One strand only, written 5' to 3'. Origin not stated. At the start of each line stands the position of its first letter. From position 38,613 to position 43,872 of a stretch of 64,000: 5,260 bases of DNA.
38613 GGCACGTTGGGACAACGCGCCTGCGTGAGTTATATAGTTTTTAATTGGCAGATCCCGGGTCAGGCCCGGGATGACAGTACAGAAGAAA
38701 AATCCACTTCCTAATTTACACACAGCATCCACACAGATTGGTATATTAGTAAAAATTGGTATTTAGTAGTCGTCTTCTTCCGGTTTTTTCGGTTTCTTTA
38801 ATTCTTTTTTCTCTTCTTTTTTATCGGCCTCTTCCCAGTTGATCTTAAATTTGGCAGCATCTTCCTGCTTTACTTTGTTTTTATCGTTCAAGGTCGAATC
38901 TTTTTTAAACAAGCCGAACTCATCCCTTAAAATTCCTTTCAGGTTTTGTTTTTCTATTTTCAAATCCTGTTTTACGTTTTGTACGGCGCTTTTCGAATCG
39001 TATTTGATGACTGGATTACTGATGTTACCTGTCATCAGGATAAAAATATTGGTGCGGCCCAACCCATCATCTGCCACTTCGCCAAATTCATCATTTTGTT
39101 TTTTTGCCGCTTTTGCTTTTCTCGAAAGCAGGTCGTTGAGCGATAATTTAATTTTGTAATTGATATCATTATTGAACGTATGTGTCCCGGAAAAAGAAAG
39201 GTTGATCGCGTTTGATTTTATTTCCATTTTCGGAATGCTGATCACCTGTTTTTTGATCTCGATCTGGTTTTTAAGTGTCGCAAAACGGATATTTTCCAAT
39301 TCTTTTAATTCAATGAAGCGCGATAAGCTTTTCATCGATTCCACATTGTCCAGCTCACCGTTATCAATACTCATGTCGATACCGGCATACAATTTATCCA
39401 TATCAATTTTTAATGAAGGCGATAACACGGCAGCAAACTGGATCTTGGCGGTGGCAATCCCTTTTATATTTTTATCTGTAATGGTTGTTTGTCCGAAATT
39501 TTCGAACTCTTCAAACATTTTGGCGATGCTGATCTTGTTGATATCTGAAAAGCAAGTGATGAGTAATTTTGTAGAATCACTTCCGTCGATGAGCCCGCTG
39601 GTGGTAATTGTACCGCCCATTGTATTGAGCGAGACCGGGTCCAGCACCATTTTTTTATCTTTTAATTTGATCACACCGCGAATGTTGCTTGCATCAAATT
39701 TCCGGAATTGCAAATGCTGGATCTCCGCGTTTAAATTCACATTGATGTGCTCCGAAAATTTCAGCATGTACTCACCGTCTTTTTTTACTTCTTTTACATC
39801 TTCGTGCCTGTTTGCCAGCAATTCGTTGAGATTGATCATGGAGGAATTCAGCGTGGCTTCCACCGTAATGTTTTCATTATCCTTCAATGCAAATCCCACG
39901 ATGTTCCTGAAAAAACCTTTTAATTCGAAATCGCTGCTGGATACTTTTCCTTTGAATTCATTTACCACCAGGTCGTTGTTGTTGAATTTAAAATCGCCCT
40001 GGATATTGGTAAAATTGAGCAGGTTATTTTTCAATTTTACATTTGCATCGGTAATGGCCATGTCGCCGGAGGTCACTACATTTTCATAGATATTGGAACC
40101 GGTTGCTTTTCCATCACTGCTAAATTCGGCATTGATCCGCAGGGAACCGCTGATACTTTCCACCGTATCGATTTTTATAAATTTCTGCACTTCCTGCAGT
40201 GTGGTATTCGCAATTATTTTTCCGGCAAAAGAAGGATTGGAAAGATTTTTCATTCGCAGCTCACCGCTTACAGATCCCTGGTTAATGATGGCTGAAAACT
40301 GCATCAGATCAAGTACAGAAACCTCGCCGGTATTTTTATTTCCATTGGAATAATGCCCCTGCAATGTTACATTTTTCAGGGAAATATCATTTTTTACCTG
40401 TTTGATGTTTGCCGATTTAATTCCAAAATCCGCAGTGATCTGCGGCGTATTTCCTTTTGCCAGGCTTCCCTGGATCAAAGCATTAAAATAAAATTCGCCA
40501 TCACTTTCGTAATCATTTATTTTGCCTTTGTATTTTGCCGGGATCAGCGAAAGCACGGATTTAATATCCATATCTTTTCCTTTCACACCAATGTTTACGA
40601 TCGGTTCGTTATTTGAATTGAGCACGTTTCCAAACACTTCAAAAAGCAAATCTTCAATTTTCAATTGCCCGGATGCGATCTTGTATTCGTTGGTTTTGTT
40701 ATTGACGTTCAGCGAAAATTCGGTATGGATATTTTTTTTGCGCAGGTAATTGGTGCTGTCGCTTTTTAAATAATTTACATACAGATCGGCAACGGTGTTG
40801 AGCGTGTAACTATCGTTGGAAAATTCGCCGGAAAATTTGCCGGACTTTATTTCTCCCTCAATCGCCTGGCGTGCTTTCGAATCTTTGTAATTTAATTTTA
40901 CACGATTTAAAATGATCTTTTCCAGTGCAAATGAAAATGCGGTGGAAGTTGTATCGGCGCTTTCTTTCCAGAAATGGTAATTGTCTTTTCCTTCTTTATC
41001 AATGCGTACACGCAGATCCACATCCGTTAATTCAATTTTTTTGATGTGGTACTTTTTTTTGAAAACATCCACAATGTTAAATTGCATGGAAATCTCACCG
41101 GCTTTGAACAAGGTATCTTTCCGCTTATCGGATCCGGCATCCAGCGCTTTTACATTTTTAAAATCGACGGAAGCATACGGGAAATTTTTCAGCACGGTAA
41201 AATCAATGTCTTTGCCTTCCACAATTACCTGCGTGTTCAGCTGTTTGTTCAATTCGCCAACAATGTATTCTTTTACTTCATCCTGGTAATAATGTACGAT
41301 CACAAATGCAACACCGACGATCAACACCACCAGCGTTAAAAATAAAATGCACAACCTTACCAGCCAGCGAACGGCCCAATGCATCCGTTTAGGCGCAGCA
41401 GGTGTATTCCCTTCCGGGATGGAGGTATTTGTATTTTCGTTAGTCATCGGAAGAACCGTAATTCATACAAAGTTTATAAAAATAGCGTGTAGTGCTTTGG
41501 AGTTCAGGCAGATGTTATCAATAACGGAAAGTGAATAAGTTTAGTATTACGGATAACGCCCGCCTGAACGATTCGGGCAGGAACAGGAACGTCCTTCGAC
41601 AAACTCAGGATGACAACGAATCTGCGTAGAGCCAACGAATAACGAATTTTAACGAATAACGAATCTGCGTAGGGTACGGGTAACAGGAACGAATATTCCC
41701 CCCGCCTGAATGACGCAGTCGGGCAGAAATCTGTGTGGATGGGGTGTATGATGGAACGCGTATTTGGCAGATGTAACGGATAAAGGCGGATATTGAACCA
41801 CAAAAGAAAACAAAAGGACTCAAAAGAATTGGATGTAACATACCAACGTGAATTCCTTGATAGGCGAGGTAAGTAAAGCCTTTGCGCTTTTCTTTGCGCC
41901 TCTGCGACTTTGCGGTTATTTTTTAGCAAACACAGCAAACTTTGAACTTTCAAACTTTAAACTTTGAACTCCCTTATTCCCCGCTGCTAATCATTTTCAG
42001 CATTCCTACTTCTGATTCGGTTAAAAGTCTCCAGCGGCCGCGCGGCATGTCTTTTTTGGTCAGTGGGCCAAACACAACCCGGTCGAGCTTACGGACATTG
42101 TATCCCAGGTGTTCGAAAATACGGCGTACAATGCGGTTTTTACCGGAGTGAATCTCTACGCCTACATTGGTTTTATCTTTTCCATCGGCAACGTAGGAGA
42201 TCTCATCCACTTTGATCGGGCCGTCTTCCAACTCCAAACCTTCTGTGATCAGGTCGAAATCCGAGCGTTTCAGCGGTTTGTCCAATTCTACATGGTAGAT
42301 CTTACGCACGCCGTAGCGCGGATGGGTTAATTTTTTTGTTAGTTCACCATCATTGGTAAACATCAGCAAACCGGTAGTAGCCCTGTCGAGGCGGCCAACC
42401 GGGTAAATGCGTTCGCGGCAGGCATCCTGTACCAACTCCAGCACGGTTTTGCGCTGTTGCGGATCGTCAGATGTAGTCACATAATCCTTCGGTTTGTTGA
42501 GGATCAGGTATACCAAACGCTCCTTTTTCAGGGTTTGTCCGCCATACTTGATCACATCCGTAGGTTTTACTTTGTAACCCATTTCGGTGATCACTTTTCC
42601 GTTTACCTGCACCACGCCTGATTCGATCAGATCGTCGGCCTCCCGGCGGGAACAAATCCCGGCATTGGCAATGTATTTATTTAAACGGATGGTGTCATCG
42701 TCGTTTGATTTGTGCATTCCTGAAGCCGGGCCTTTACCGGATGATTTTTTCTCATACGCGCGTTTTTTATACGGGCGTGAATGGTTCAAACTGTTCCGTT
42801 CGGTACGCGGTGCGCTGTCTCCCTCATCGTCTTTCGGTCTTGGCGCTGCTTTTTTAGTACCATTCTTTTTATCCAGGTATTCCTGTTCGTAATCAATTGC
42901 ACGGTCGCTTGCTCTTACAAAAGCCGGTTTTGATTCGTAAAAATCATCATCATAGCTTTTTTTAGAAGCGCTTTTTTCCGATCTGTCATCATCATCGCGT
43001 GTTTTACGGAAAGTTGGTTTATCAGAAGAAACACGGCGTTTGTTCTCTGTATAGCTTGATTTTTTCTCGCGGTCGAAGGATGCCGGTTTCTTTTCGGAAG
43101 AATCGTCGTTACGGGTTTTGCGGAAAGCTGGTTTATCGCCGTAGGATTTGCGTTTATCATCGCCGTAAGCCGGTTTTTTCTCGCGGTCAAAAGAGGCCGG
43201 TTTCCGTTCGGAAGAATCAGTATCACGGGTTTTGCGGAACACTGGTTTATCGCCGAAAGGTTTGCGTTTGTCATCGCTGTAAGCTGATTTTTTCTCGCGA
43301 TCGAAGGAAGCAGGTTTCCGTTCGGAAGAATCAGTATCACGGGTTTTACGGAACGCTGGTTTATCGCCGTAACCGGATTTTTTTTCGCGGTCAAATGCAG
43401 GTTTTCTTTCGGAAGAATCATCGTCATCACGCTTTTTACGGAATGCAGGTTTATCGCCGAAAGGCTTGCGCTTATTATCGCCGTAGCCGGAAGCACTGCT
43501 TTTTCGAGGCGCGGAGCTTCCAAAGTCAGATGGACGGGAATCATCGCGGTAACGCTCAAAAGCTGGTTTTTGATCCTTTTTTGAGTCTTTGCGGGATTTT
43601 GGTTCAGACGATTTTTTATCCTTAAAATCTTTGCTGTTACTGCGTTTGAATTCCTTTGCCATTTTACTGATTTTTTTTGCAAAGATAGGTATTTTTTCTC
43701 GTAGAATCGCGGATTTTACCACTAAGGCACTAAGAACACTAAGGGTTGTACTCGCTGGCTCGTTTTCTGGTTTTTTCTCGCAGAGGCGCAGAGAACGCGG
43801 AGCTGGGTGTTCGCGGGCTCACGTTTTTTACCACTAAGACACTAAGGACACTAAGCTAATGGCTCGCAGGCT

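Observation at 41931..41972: Conserved ~45-nt element directly abutting stop codons of four unrelated genes, always in the same orientation relative to transcription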

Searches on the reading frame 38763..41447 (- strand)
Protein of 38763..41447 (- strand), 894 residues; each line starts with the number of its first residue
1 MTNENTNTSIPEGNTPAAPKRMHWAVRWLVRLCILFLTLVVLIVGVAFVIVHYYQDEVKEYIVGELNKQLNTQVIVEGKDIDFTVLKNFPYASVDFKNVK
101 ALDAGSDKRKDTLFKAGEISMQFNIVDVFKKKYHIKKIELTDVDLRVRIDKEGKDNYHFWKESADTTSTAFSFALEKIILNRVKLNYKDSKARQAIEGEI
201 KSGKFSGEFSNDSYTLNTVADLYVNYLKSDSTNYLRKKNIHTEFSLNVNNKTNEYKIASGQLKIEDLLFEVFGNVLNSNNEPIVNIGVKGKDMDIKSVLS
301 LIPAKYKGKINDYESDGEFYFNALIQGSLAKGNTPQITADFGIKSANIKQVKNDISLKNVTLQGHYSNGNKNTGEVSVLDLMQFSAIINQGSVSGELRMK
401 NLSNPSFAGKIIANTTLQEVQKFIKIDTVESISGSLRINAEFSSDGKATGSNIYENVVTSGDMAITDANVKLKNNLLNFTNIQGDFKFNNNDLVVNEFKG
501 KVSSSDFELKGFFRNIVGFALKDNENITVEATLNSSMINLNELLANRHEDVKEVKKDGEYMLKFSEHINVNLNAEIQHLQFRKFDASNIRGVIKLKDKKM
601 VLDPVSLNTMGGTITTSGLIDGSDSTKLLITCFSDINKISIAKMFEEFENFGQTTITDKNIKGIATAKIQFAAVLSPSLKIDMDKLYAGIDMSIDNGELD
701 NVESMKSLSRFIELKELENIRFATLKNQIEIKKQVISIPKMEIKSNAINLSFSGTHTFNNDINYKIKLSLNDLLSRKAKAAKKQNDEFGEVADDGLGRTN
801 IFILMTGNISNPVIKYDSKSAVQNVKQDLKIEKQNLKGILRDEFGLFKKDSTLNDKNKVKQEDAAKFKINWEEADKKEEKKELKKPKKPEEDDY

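Call 10: search_protein_families(library=pfam, proteins=[window:38763-41447:-])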
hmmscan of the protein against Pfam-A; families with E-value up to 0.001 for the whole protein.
window:38763-41447:- (894 aa): 0 families

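Call 64: find_homologous_proteins(query=window:38763-41447:-, max_evalue=1e-100)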
Query window:38763-41447:- (894 aa): 237 proteins with E <= 1e-100 among 8000 candidates; the best 120 are listed.
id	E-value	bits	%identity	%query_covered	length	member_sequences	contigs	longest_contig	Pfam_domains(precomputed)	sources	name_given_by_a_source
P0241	0.0e+0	1853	95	100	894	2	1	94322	-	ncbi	-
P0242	0.0e+0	1490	73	97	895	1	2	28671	PF13116.12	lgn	-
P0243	0.0e+0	1469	72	97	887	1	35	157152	PF13116.12,PF05359.17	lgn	-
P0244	0.0e+0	1469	73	97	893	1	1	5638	-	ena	-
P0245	0.0e+0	1465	74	98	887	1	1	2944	PF13116.12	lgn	-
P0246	0.0e+0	1460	73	97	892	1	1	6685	-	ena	-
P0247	0.0e+0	1447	76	93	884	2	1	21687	PF13116.12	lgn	-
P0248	0.0e+0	1432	72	98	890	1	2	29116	PF13116.12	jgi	jgi:hypothetical protein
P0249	0.0e+0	1431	74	100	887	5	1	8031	PF13116.12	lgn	-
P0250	0.0e+0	1410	73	99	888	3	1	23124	PF13116.12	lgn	-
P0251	0.0e+0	1410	72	100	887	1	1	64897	PF13116.12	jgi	jgi:hypothetical protein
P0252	0.0e+0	1408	71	98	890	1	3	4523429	PF13116.12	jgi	jgi:hypothetical protein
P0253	0.0e+0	1408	73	96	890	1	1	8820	-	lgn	-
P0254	0.0e+0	1386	72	99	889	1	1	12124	PF13116.12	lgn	-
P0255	0.0e+0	1383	71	98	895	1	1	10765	PF13116.12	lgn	-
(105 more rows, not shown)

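Call 65: find_encoding_contigs(protein=P0241, flank=10000, max_places=2)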
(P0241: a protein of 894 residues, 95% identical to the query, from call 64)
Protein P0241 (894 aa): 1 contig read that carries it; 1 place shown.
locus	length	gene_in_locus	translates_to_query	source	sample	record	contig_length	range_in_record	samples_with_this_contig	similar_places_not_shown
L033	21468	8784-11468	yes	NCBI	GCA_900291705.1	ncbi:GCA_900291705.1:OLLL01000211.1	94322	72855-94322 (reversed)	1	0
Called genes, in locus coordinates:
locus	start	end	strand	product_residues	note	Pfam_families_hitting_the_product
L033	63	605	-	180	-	-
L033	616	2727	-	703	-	PF00133:tRNA-synt_1, PF09334:tRNA-synt_1g, PF08264:Anticodon_1 (weak), PF19303:Anticodon_3, PF01588:tRNA_bind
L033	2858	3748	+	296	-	PF02016:Peptidase_S66, PF17676:Peptidase_S66C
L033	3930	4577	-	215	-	PF14371:DUF4412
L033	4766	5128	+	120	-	PF08378:NERD, PF02021:UPF0102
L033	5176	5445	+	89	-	-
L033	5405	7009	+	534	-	PF01479:S4, PF00849:PseudoU_synth_2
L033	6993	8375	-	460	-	PF06167:Peptidase_M90, PF07737:ATLF (weak)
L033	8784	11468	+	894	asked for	-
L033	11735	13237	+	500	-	PF14501:HATPase_c_5 (faint), PF02518:HATPase_c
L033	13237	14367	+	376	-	PF04055:Radical_SAM, PF06969:HemN_C (weak)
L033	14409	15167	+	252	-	PF04199:Cyclase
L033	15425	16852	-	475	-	PF10988:DUF2807, PF13568:OMP_b-brl_2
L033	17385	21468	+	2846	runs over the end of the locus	PF13573:SprB (weak), PF22352:K319L-like_PKD (faint), PF07495:Y_Y_Y (faint), PF18962:Por_Secre_tail (faint), PF13573:SprB, PF13573:SprB, PF19081:Ig_7, PF13585:CHU_C, +3 more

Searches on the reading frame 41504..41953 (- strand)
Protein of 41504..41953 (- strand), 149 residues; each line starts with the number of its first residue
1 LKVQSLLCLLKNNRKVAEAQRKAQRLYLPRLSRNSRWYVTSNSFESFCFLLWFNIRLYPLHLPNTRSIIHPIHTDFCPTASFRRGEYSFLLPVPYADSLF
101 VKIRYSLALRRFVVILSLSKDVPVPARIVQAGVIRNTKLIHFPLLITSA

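Call 10: search_protein_families(library=pfam, proteins=[window:41504-41953:-])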
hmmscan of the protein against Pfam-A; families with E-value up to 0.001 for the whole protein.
window:41504-41953:- (149 aa): 0 families

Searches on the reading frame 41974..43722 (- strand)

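Call 10: search_protein_families(library=pfam, proteins=[window:41974-43722:-])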
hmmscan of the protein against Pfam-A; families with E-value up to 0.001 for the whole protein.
window:41974-43722:- (582 aa): 4 families
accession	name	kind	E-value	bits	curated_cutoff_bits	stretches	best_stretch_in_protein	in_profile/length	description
PF00849.27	PseudoU_synth_2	-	1.5e-23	84.1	26.8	1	405-538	2-152/152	RNA pseudouridylate synthase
PF01479.30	S4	-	4e-13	49.3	22.8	1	346-391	2-48/48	S4 domain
PF13275.11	S4_2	-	1.6e-05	25.2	24.6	1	341-398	4-62/65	S4 domain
PF22421.1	SYY_C-terminal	-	0.00055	20.2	27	0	343-391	17-66/83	Tyrosine--tRNA ligase SYY-like C-terminal domain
